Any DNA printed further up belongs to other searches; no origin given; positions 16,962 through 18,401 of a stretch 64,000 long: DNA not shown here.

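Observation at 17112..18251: Radical SAM enzyme with an unexplained ~120-residue N-terminal domain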

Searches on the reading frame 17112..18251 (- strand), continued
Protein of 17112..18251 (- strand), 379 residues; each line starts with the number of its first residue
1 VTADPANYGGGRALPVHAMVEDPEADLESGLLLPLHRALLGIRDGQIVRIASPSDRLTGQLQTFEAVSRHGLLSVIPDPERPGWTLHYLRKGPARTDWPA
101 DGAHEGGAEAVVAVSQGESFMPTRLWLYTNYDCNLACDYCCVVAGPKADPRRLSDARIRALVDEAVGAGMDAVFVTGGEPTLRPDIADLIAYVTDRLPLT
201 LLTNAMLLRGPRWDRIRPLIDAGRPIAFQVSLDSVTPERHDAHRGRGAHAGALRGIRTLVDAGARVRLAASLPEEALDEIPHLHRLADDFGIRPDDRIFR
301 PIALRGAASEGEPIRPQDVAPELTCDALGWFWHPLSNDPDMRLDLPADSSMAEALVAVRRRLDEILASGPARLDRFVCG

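Call 46: find_homologous_proteins(query=L031:6767-7762:+, max_evalue=1e-20)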
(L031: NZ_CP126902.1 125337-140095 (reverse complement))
Query L031:6767-7762:+ (332 aa): 5150 proteins with E <= 1e-20 among 8000 candidates; the best 120 are listed.
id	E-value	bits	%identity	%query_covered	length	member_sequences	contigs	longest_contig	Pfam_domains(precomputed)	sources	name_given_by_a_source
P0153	1.3e-218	742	100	100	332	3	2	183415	PF04055.28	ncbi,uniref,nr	ncbi:radical SAM protein (plasmid) [Mycolicibacterium vanbaalenii]|uniref:Rv1681 family radical SAM 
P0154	6.4e-195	665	88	100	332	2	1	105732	PF04055.28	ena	-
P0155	1.2e-194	664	90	100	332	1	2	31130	PF04055.28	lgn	-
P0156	3.2e-193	659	88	100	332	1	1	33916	PF04055.28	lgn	-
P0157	6.9e-193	658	87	100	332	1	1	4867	PF04055.28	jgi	jgi:Radical SAM superfamily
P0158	1.8e-191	653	87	100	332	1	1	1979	PF04055.28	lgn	-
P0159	2.0e-191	653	86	100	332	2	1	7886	PF04055.28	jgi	jgi:uncharacterized Fe-S cluster-containing radical SAM superfamily protein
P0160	1.4e-190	650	88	100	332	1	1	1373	PF04055.28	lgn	-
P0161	2.9e-190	649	86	100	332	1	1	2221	PF04055.28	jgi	-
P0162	7.7e-190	648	87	100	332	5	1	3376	PF04055.28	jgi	jgi:hypothetical protein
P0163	1.4e-189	647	87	100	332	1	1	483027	PF04055.28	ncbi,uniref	ncbi:radical SAM protein [Mycobacterium sp. B14F4]|uniref:Rv1681 family radical SAM protein n=1 Tax=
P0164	1.6e-189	647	87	100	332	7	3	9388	PF04055.28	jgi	jgi:hypothetical protein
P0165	2.2e-188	643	86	100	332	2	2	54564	PF04055.28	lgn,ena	-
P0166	7.8e-188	641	86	100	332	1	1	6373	PF04055.28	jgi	jgi:Radical SAM superfamily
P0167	1.5e-187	640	86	100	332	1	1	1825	PF04055.28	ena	-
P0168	1.6e-187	640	86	100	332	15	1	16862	PF04055.28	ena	-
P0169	6.6e-187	638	86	100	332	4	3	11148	PF04055.28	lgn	-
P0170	1.0e-186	638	85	100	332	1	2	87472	PF04055.28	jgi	jgi:hypothetical protein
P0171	2.3e-186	636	85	100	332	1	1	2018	PF04055.28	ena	-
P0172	4.5e-186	636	86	100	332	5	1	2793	PF04055.28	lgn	-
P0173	5.8e-186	635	85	100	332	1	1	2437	PF04055.28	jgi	-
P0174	6.0e-186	635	86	100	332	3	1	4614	PF04055.28,PF13353.12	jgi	jgi:pyruvate-formate lyase-activating enzyme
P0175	1.5e-185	634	84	100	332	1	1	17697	PF04055.28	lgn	-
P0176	1.6e-185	634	85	100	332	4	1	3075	PF04055.28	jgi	jgi:sulfatase maturation enzyme AslB (radical SAM superfamily)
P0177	1.8e-185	634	85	100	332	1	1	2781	PF04055.28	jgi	jgi:uncharacterized Fe-S cluster-containing radical SAM superfamily protein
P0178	2.5e-185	633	85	100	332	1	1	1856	PF04055.28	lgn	-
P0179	5.2e-185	632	85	100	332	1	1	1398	PF04055.28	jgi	jgi:uncharacterized Fe-S cluster-containing radical SAM superfamily protein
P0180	7.4e-185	632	85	100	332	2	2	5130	PF04055.28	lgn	-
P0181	1.0e-184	631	85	100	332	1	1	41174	PF04055.28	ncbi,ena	-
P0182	1.3e-184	631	84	100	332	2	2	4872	PF04055.28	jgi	-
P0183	1.4e-184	631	85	100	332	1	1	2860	PF04055.28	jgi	-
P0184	1.7e-184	630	84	100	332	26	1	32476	PF04055.28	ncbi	ncbi:MAG: radical SAM protein [Mycobacterium sp.]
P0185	2.7e-184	630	84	100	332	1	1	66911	PF04055.28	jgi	jgi:hypothetical protein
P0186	3.1e-184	630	85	100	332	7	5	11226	PF04055.28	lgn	-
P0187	3.6e-184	629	85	100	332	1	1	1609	PF04055.28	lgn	-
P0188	2.1e-183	627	84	100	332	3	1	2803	PF04055.28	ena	-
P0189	3.1e-183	626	84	100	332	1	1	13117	PF04055.28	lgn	-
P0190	7.1e-183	625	83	100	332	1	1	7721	PF04055.28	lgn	-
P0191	1.1e-181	621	83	100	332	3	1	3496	PF04055.28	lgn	-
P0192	2.1e-181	620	81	100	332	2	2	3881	PF04055.28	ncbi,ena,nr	ncbi:MAG: radical SAM protein [Mycobacterium sp.]|nr:radical SAM protein [Mycobacterium sp.]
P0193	7.3e-181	618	82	100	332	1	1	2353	PF04055.28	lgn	-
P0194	9.0e-181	618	83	100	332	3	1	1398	PF04055.28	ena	-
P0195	4.4e-179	613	82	100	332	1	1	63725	PF04055.28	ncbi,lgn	-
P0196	7.5e-178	609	82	100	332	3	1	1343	PF04055.28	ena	-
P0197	5.3e-177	606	81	100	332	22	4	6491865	PF04055.28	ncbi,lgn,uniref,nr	ncbi:Rv1681 family radical SAM protein [Mycolicibacterium vanbaalenii]|uniref:Radical SAM domain pro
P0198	1.1e-174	598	81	100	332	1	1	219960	PF04055.28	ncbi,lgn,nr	ncbi:MAG: radical SAM protein [Mycobacterium sp.]|nr:radical SAM protein [Mycobacterium sp.]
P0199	8.5e-173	592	78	100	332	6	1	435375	PF04055.28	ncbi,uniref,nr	ncbi:Rv1681 family radical SAM protein [Prescottella agglutinans]|uniref:Radical SAM core domain-con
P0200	2.0e-166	571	77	100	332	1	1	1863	PF04055.28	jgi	jgi:GNAT superfamily N-acetyltransferase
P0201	2.7e-166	571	77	100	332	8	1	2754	PF04055.28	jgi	jgi:uncharacterized Fe-S cluster-containing radical SAM superfamily protein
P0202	8.3e-166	569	75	100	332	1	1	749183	PF04055.28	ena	-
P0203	4.0e-165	567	75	100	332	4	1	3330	PF04055.28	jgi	jgi:pyruvate-formate lyase-activating enzyme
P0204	1.2e-164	565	75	100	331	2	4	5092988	PF04055.28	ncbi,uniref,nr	ncbi:Rv1681 family radical SAM protein [Mycobacterium lacus]|uniref:Rv1681 family radical SAM protei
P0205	2.4e-164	564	76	100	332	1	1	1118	PF04055.28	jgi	jgi:uncharacterized Fe-S cluster-containing radical SAM superfamily protein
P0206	4.4e-164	563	76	100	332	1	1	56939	PF04055.28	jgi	jgi:hypothetical protein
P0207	5.1e-164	563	75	100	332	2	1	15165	PF04055.28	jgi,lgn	jgi:hypothetical protein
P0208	1.0e-163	562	75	100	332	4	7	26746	PF04055.28,PF13353.12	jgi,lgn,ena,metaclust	metaclust:\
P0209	1.1e-163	562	75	100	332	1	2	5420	PF04055.28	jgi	jgi:uncharacterized Fe-S cluster-containing radical SAM superfamily protein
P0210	1.4e-163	562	75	100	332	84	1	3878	PF04055.28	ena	-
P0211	1.5e-163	562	75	100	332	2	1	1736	PF04055.28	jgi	jgi:Radical SAM superfamily/4Fe-4S single cluster domain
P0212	2.5e-163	561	76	100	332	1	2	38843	PF04055.28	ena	-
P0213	3.1e-163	560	75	100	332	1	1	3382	PF04055.28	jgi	jgi:hypothetical protein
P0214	3.3e-163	560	76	100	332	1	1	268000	PF04055.28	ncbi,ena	-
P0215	7.7e-163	559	75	100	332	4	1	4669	PF04055.28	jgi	jgi:uncharacterized Fe-S cluster-containing radical SAM superfamily protein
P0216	1.0e-162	559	76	100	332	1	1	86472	PF04055.28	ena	-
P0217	1.5e-162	558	75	100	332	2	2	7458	PF04055.28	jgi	-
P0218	3.3e-162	557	75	100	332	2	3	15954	PF04055.28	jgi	jgi:uncharacterized Fe-S cluster-containing radical SAM superfamily protein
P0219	5.0e-162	557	75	100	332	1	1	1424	PF04055.28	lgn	-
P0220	7.7e-162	556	75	100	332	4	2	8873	PF04055.28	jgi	jgi:hypothetical protein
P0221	1.4e-161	555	74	100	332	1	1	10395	PF04055.28,PF13353.12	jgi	jgi:Radical SAM superfamily/4Fe-4S single cluster domain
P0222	5.4e-161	553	73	100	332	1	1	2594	PF04055.28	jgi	jgi:hypothetical protein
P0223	9.0e-161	552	75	100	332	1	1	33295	PF04055.28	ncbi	-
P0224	1.6e-160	552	74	100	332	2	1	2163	PF04055.28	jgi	jgi:hypothetical protein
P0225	6.0e-160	550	73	100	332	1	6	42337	PF04055.28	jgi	jgi:hypothetical protein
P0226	6.4e-160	550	72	100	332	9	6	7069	PF04055.28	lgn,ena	-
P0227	3.1e-159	547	73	100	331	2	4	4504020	PF04055.28,PF13353.12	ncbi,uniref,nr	ncbi:radical SAM protein [Mycobacterium shinjukuense]|uniref:Rv1681 family radical SAM protein n=1 T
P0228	8.6e-159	546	72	100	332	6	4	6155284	PF04055.28,PF13353.12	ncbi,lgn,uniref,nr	ncbi:radical SAM protein [Mycobacterium riyadhense]|uniref:Radical SAM protein n=1 Tax=Mycobacterium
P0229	3.0e-158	544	73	100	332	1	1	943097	PF04055.28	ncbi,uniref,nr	ncbi:Rv1681 family radical SAM protein [Nocardia australiensis]|uniref:Rv1681 family radical SAM pro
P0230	9.7e-158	542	72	100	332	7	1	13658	PF04055.28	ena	-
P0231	1.4e-157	542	70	100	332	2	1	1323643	PF04055.28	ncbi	-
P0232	1.5e-157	542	73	100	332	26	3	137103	PF04055.28,PF13353.12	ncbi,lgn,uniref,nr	ncbi:radical SAM protein [Mycobacterium gastri 'Wayne']|uniref:Radical SAM protein n=1 Tax=Mycobacte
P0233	4.7e-157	540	71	100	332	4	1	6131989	PF04055.28,PF13353.12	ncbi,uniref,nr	ncbi:Antilisterial bacteriocin subtilosin biosynthesis protein AlbA [Mycobacterium simulans]|uniref:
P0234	1.0e-156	539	72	100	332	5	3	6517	PF04055.28,PF13353.12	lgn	-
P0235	1.2e-156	539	73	100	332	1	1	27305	PF04055.28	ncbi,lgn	ncbi:MAG TPA: radical SAM protein [Aldersonia sp.]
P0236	2.0e-156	538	72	100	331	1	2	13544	PF04055.28,PF13353.12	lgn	-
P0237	2.5e-156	538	72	100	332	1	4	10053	PF04055.28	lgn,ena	-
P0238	7.1e-156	536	70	100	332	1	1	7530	PF04055.28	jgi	jgi:hypothetical protein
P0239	1.0e-155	536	73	100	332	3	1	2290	PF04055.28,PF13353.12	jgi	jgi:radical SAM family protein/4Fe-4S single cluster protein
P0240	1.2e-155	536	71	100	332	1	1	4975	PF04055.28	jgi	jgi:Radical SAM superfamily/4Fe-4S single cluster domain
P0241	1.7e-155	535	74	100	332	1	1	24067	PF04055.28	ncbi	-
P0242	3.7e-155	534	71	100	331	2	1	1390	PF04055.28,PF13353.12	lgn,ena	-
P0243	9.4e-155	533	71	100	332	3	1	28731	PF04055.28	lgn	-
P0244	2.5e-154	531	71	100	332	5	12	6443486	PF04055.28,PF13353.12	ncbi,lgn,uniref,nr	ncbi:radical SAM protein [Mycobacterium kansasii]|uniref:Antilisterial bacteriocin subtilosin biosyn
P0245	6.9e-154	530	70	100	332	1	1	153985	PF04055.28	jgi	jgi:hypothetical protein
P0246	2.3e-153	528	71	100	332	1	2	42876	PF04055.28,PF13353.12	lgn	-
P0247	3.1e-153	528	71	100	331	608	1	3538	PF04055.28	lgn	-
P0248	4.1e-153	527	71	100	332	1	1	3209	PF04055.28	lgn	-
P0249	6.3e-153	527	70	100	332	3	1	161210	PF04055.28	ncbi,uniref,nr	ncbi:Rv1681 family radical SAM protein [Rhodococcus marinonascens]|uniref:Rv1681 family radical SAM 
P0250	2.3e-152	525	70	100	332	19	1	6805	PF04055.28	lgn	-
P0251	1.9e-151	522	70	100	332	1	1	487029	PF04055.28,PF13353.12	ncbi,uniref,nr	ncbi:Rv1681 family radical SAM protein [Lolliginicoccus suaedae]|uniref:Rv1681 family radical SAM pr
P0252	2.5e-151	521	70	100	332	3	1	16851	PF04055.28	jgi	jgi:hypothetical protein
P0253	4.6e-147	507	67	100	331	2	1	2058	PF04055.28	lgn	-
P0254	2.8e-146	505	77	86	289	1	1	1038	PF04055.28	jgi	jgi:MoaA/NifB/PqqE/SkfB family radical SAM enzyme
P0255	6.6e-146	504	67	100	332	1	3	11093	PF04055.28,PF13353.12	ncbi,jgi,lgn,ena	-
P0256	9.3e-146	503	66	97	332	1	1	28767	PF04055.28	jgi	-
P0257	1.4e-145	503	70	100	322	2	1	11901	PF04055.28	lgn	-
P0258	1.5e-145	502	67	96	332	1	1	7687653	PF04055.28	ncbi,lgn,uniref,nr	ncbi:MoaA-like protein [Rhodococcus opacus]|uniref:MoaA-like protein n=1 Tax=Rhodococcus opacus TaxI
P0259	1.0e-144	500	65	100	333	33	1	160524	PF04055.28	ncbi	ncbi:pyruvate-formate lyase-activating enzyme [Arthrobacter sp. UYNi723]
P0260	1.7e-144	499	88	76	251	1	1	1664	PF04055.28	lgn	-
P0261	1.2e-143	496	66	100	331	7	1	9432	PF04055.28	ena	-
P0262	2.3e-143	495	66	100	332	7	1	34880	PF04055.28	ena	-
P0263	1.1e-142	493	66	100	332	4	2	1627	PF04055.28,PF13353.12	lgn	-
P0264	7.1e-142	490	65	100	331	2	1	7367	PF04055.28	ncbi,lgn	-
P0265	8.1e-142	490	84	78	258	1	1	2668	PF04055.28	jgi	-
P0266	2.3e-141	489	66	100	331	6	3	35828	PF04055.28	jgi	jgi:uncharacterized Fe-S cluster-containing radical SAM superfamily protein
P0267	2.8e-141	488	65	100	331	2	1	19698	PF04055.28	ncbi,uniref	ncbi:radical SAM protein [Arthrobacter sp. UYEF20]|uniref:Rv1681 family radical SAM protein n=1 Tax=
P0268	3.2e-141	488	80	82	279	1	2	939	PF04055.28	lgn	-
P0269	8.2e-141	487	65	100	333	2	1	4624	PF04055.28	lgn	-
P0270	1.7e-140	486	65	100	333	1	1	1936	PF04055.28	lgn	-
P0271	1.9e-140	486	66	100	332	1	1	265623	PF04055.28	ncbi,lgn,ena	-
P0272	2.9e-140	485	65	100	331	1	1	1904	PF04055.28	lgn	-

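Call 48: find_encoding_contigs(protein=P0259, flank=8000, max_places=2)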
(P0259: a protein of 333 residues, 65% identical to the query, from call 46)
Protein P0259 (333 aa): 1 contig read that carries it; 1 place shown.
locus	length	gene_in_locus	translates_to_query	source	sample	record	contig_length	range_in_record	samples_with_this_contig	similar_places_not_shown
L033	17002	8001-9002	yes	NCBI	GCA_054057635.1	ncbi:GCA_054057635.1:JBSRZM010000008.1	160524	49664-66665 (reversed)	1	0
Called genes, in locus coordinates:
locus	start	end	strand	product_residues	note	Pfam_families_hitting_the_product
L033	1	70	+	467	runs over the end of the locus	PF01565:FAD_binding_4, PF08031:BBE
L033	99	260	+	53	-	-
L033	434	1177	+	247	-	PF14100:DUF6807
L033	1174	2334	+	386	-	-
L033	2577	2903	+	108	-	PF07411:DUF1508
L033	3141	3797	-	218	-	PF00106:adh_short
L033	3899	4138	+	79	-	-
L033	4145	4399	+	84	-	-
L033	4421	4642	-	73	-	-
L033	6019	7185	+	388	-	PF02771:Acyl-CoA_dh_N, PF02770:Acyl-CoA_dh_M, PF00441:Acyl-CoA_dh_1, PF08028:Acyl-CoA_dh_2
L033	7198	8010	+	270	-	PF12974:Phosphonate-bd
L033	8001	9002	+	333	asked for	PF04055:Radical_SAM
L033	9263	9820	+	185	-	PF04173:DoxD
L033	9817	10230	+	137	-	-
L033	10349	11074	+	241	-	PF00535:Glycos_transf_2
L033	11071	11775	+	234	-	PF09837:DUF2064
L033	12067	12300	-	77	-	-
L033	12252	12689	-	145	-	PF00561:Abhydrolase_1, PF12697:Abhydrolase_6 (weak)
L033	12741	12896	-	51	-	-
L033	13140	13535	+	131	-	PF13473:Cupredoxin_1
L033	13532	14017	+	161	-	-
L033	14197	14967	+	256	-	-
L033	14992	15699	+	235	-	PF04203:Sortase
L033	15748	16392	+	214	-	-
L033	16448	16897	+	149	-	PF13473:Cupredoxin_1 (weak)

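Call 49: find_encoding_contigs(protein=P0204, flank=8000, max_places=1)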
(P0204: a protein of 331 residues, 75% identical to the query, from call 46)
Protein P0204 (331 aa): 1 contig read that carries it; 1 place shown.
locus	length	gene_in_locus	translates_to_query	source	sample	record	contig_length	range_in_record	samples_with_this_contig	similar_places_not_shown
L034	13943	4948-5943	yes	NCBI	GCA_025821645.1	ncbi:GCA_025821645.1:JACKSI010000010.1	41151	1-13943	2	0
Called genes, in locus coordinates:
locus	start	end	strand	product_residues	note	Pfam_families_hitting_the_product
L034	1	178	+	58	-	?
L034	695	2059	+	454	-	PF03845:Spore_permease, PF13520:AA_permease_2, PF00324:AA_permease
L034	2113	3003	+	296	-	-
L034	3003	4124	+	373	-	PF02771:Acyl-CoA_dh_N, PF02770:Acyl-CoA_dh_M, PF00441:Acyl-CoA_dh_1, PF08028:Acyl-CoA_dh_2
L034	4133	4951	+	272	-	PF12974:Phosphonate-bd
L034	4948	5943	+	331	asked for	PF04055:Radical_SAM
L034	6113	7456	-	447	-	PF02720:DUF222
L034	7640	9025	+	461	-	PF00202:Aminotran_3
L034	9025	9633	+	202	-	PF00300:His_Phos_1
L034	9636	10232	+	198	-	PF08534:Redoxin, PF00578:AhpC-TSA, PF00085:Thioredoxin (weak)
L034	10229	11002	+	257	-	PF02683:DsbD_TM (weak)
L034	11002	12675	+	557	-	PF05140:ResB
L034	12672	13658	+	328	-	PF01578:Cytochrom_C_asm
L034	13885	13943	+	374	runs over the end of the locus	PF01656:CbiA, PF13614:AAA_31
